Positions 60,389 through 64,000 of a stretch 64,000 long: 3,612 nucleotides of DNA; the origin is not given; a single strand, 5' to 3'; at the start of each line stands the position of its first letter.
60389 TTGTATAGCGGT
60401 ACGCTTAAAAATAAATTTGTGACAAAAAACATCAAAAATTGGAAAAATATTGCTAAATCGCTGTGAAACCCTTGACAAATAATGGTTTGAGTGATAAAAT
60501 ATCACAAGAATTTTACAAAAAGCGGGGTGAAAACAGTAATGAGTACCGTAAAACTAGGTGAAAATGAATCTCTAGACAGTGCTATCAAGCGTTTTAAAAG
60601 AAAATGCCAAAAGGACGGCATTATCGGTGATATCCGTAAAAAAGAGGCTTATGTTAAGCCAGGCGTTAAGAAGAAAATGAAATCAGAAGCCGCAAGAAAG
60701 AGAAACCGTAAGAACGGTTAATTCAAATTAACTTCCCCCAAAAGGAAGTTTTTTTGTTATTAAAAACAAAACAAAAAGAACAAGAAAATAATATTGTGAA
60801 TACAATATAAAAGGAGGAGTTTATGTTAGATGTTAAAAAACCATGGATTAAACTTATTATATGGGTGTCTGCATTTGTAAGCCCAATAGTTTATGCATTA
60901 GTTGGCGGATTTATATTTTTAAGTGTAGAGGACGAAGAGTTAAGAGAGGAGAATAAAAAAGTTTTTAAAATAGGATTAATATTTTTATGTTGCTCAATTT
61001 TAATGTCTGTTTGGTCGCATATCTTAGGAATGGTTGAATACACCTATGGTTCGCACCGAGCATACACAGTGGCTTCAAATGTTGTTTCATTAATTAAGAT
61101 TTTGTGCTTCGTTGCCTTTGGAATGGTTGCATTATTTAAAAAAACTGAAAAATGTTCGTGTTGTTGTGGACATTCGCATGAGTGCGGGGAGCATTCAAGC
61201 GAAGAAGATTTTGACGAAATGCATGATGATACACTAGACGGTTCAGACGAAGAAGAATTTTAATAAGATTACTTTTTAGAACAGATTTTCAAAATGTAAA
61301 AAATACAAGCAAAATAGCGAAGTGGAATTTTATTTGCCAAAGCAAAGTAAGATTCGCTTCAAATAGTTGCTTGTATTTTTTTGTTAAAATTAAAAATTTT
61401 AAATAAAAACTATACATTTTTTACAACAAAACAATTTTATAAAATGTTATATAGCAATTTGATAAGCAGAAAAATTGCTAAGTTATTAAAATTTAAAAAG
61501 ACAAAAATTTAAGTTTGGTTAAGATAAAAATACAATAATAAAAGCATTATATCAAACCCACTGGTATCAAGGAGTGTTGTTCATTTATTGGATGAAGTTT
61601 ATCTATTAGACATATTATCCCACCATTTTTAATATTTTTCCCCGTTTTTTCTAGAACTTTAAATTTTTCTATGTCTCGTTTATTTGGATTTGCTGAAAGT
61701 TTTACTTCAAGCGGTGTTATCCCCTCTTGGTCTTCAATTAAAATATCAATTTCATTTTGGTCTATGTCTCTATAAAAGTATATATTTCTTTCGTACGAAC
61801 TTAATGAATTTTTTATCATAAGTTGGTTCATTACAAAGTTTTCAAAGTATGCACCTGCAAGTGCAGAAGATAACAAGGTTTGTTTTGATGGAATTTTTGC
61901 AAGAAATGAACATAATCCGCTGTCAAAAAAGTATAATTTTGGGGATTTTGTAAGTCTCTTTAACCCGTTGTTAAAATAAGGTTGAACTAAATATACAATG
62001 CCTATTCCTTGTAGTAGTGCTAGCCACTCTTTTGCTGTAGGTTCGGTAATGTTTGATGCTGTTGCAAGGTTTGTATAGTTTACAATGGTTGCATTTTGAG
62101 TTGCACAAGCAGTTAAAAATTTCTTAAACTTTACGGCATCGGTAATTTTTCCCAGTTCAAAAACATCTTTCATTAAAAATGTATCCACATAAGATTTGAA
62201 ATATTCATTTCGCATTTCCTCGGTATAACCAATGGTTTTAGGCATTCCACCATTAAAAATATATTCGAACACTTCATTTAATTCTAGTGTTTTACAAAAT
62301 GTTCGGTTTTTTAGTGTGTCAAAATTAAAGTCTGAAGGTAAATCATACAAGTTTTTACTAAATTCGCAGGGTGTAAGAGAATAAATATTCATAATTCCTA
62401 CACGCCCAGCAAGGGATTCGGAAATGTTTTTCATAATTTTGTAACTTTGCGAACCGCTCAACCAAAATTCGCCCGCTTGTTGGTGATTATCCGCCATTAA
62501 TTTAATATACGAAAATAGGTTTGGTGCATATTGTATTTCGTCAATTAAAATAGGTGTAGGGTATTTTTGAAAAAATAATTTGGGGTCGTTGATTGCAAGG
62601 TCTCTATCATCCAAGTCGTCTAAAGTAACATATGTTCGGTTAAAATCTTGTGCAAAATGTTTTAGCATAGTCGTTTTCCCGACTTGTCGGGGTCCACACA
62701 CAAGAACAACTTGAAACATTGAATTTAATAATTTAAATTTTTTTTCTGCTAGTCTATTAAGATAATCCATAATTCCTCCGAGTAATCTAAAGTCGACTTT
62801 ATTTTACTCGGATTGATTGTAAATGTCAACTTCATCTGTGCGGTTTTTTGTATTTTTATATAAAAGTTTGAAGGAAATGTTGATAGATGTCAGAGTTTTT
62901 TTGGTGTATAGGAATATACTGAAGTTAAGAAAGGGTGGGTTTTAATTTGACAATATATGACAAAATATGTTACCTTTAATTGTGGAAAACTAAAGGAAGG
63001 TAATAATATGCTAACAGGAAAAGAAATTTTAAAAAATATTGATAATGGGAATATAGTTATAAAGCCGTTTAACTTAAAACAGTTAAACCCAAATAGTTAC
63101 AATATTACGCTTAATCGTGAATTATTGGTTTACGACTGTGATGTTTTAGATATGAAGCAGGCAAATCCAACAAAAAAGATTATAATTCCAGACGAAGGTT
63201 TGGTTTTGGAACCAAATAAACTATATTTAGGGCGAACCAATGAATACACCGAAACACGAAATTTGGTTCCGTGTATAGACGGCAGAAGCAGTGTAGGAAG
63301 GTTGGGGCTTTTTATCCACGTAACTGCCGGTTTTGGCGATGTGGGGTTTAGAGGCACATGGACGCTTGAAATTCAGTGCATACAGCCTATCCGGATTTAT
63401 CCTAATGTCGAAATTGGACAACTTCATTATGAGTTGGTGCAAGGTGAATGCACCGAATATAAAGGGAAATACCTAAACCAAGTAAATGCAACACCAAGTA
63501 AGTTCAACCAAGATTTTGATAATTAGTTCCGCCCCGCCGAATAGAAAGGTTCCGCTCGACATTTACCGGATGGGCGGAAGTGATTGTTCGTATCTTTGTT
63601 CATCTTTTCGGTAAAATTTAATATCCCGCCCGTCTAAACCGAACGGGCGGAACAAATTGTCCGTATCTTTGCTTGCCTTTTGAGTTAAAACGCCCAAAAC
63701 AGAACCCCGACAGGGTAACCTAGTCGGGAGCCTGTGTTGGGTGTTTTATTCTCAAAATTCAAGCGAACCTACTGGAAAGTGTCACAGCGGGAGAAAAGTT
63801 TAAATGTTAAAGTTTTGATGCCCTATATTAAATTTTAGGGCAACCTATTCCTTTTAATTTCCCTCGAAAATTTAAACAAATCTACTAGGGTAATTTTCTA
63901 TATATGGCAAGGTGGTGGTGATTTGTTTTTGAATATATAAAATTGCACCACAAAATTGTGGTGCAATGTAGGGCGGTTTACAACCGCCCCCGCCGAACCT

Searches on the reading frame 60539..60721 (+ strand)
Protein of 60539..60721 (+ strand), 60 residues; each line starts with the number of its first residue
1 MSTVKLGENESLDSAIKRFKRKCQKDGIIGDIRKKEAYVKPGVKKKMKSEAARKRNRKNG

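Call 99: find_encoding_contigs(protein=window:60539-60721:+, flank=10000, max_places=10)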
Protein window:60539-60721:+ (60 aa): 22 contigs read that carry it; 10 places shown.
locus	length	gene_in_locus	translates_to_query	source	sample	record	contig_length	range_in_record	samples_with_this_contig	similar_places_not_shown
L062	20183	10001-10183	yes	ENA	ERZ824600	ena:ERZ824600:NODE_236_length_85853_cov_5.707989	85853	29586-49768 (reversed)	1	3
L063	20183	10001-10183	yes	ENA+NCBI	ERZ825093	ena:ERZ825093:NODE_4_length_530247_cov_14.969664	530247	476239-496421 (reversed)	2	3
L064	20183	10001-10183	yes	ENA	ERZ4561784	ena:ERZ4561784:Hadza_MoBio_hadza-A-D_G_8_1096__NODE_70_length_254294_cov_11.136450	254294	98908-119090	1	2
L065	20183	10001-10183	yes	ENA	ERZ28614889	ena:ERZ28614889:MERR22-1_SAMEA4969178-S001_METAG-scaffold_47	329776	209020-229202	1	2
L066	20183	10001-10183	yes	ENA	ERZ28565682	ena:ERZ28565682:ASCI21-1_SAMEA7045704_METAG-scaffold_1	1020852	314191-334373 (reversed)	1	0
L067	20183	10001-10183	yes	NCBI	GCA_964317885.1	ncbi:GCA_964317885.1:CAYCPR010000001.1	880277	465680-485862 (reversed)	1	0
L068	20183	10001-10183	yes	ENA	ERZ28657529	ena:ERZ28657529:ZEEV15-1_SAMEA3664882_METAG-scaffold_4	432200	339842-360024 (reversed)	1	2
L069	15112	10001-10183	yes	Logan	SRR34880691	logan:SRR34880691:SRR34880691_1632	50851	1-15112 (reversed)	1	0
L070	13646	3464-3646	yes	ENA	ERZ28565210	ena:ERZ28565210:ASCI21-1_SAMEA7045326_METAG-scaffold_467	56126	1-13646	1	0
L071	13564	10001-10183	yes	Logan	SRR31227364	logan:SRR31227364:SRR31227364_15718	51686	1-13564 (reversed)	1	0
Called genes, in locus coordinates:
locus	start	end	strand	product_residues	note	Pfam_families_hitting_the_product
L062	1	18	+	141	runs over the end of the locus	-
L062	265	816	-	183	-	PF05656:DUF805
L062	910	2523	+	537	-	-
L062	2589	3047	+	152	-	-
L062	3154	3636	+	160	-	PF04073:tRNA_edit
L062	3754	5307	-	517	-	PF00503:G-alpha (faint), PF01637:ATPase_2 (faint), PF02463:SMC_N (faint), PF20720:nSTAND3 (faint), PF25199:nSTAND_NTPase5 (faint), PF00005:ABC_tran, PF05729:NACHT (faint), PF00005:ABC_tran, +6 more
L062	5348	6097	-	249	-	PF00561:Abhydrolase_1, PF12146:Hydrolase_4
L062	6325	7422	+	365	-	PF01926:MMR_HSR1, PF02421:FeoB_N, PF06071:YchF-GTPase_C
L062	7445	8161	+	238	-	PF20260:PUA_4, PF04452:Methyltrans_RNA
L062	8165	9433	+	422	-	PF00919:UPF0004, PF04055:Radical_SAM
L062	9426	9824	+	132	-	PF11969:DcpS_C, PF01230:HIT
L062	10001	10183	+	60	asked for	PF01165:Ribosomal_S21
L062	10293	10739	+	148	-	-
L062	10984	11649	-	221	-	PF03575:Peptidase_S51 (weak)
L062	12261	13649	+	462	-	PF01336:tRNA_anti-codon, PF00152:tRNA-synt_2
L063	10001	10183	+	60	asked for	PF01165:Ribosomal_S21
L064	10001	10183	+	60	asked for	PF01165:Ribosomal_S21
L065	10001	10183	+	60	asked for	PF01165:Ribosomal_S21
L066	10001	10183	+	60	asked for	PF01165:Ribosomal_S21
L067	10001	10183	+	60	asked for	PF01165:Ribosomal_S21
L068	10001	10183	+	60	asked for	PF01165:Ribosomal_S21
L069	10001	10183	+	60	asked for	PF01165:Ribosomal_S21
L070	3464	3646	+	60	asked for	PF01165:Ribosomal_S21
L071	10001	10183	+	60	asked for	PF01165:Ribosomal_S21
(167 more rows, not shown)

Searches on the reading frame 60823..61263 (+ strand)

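Call 28: search_protein_families(library=pfam, proteins=[window:60823-61263:+], max_evalue=0.01)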
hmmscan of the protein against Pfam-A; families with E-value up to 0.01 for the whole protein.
window:60823-61263:+ (146 aa): 5 families
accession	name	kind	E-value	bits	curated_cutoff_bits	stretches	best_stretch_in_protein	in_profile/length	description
PF07344.16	Amastin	-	0.0012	19.2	27.2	1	44-113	58-126/157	Amastin surface glycoprotein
PF19529.4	DUF6057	-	0.0025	17.2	29.8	1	4-105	141-251/569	Family of unknown function (DUF6057)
PF10951.13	DUF2776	-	0.0047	16.7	26.1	1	49-103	4-58/348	Protein of unknown function (DUF2776)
PF01061.29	ABC2_membrane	-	0.0063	16.5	26.9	0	15-102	22-109/211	ABC-2 type transporter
PF14093.11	DUF4271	-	0.0087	16.4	29.7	0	13-105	48-142/206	Domain of unknown function (DUF4271)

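Call 93: search_protein_families(library=phrogs, proteins=[window:60823-61263:+], max_evalue=0.001)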
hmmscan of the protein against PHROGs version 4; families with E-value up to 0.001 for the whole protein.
window:60823-61263:+ (146 aa): 0 families

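Call 94: search_protein_families(library=padloc, proteins=[window:60823-61263:+], max_evalue=0.001)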
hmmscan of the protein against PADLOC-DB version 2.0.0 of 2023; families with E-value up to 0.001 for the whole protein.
window:60823-61263:+ (146 aa): 0 families

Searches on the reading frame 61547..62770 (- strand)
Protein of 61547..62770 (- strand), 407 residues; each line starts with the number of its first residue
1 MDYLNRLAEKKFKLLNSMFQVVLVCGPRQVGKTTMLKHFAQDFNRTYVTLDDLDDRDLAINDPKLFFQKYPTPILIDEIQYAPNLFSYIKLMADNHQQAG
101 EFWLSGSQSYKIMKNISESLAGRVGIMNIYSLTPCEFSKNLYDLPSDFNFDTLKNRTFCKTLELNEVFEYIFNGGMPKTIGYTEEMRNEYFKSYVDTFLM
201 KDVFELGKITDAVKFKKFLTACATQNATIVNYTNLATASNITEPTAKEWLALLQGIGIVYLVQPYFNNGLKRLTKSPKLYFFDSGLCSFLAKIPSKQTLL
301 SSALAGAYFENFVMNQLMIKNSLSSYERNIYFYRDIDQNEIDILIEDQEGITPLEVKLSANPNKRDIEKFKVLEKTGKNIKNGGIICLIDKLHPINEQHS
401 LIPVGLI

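Call 28: search_protein_families(library=pfam, proteins=[window:61547-62770:-], max_evalue=0.01)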
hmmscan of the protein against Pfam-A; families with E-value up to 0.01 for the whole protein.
window:61547-62770:- (407 aa): 5 families
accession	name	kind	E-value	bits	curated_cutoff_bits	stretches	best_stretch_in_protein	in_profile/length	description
PF13635.12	DUF4143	-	4.6e-44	150.4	28.1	1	201-359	2-160/160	Domain of unknown function (DUF4143)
PF13173.12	AAA_14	-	2.4e-28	99.1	27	1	20-137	3-128/129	AAA domain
PF13401.12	AAA_22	-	0.0014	19.4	27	0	21-49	7-38/130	AAA domain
PF01637.24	ATPase_2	-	0.0049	17.1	33.2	0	18-43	19-44/225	ATPase domain predominantly from Archaea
PF13191.12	AAA_16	-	0.0064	17.4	32.6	0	19-48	24-55/167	AAA ATPase domain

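Call 93: search_protein_families(library=phrogs, proteins=[window:61547-62770:-], max_evalue=0.001)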
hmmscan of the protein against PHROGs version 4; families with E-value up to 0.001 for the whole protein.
window:61547-62770:- (407 aa): 0 families

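Call 94: search_protein_families(library=padloc, proteins=[window:61547-62770:-], max_evalue=0.001)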
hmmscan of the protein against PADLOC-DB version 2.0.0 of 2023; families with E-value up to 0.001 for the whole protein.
window:61547-62770:- (407 aa): 8 families
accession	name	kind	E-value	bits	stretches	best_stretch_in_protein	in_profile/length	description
PDLC04790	PDC-S01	-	4.9e-101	336.5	1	1-405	8-415/422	-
PDLC04789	PDC-S01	-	1e-58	197.2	1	5-370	3-352/375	-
PDLC04787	PDC-S01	-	1.9e-34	117.2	1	10-382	18-380/412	-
PDLC04791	PDC-S01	-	5.8e-30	102.3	2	168-374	159-367/395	-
PDLC04788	PDC-S01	-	5.6e-28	96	1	23-371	23-395/448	-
PDLC04786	PDC-S01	-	7.6e-26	88.8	2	68-379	85-407/439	-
PDLC04792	PDC-S01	-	1.7e-19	67.7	3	276-383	304-408/452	-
PDLC00305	PtuA1|PtuA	-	0.0004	17.8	0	20-47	24-51/392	AAA ATPase domain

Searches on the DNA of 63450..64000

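Call 11: search_rna_families(source=window, start=63450, end=64000, threshold=evalue, max_evalue=10)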
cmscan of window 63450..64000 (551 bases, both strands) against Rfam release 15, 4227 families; matches with E-value up to 10: 13.
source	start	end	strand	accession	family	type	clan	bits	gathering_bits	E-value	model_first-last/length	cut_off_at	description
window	63688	63745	-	RF03364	mir-427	Gene; miRNA;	-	26.7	70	0.0054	1-69/69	no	mir-427 microRNA precursor family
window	63689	63757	+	RF02714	snopsi28S-3378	Gene; snRNA; snoRNA; HACA-box;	-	20.7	136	0.2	1-145/145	no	Small nucleolar RNA psi28S-3378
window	63803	63897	-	RF02310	TtnuHACA2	Gene; snRNA; snoRNA; HACA-box;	-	19.9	100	1.6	1-121/121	no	Tetrahymena snoRNA TtnuHACA2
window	63793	63889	+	RF03080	RT-9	Gene; sRNA;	-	18.7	46.1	2.1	1-92/92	no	RT-9 RNA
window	63968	63990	-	RF03339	mir-3047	Gene; miRNA;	-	16.5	53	2.5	1-61/61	no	mir-3047 microRNA precursor family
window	63738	63890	+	RF01578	RUF1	Gene; sRNA;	-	16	70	1.5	1-264/264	no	Plasmodium RNA of unkown function RUF1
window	63690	63745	+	RF00734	mir-52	Gene; miRNA;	-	15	50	1.5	1-92/92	no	mir-52 microRNA precursor family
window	63819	63876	+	RF03027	RT-6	Gene; sRNA;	-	13.7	46.7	3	1-75/75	no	RT-6 RNA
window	63912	63951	+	RF00642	mir-23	Gene; miRNA;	-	13.7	52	8.7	18-54/73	no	mir-23 microRNA precursor family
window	63626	63769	+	RF02960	DUF2800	Cis-reg;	-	13.1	60.2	8.7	1-158/158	no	DUF2800 RNA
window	63921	63966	+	RF01464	rliA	Gene; sRNA;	-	12.2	50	8.4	84-144/224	no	Listeria sRNA rliA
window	63940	63971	-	RF01822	RsaJ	Gene; sRNA;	-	10.8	100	5.2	252-287/287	no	RNA Staph. aureus A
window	63899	64000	+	RF01487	rliI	Gene; sRNA;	-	9.6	45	7.1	1-100/239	3'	Listeria sRNA rliI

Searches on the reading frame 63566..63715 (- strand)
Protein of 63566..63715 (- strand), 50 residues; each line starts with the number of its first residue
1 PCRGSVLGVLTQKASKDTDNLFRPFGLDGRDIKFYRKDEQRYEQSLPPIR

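Call 42: find_homologous_proteins(query=window:63566-63715:-, max_evalue=10)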
Query seq(50 aa): no candidate shares three 5-residue words with the query. No homologue found.
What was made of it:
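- Tried and rejected: A 50-aa translation of the repeat, used to fish for spurious ORF calls at other copies, found no candidates (call 42).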
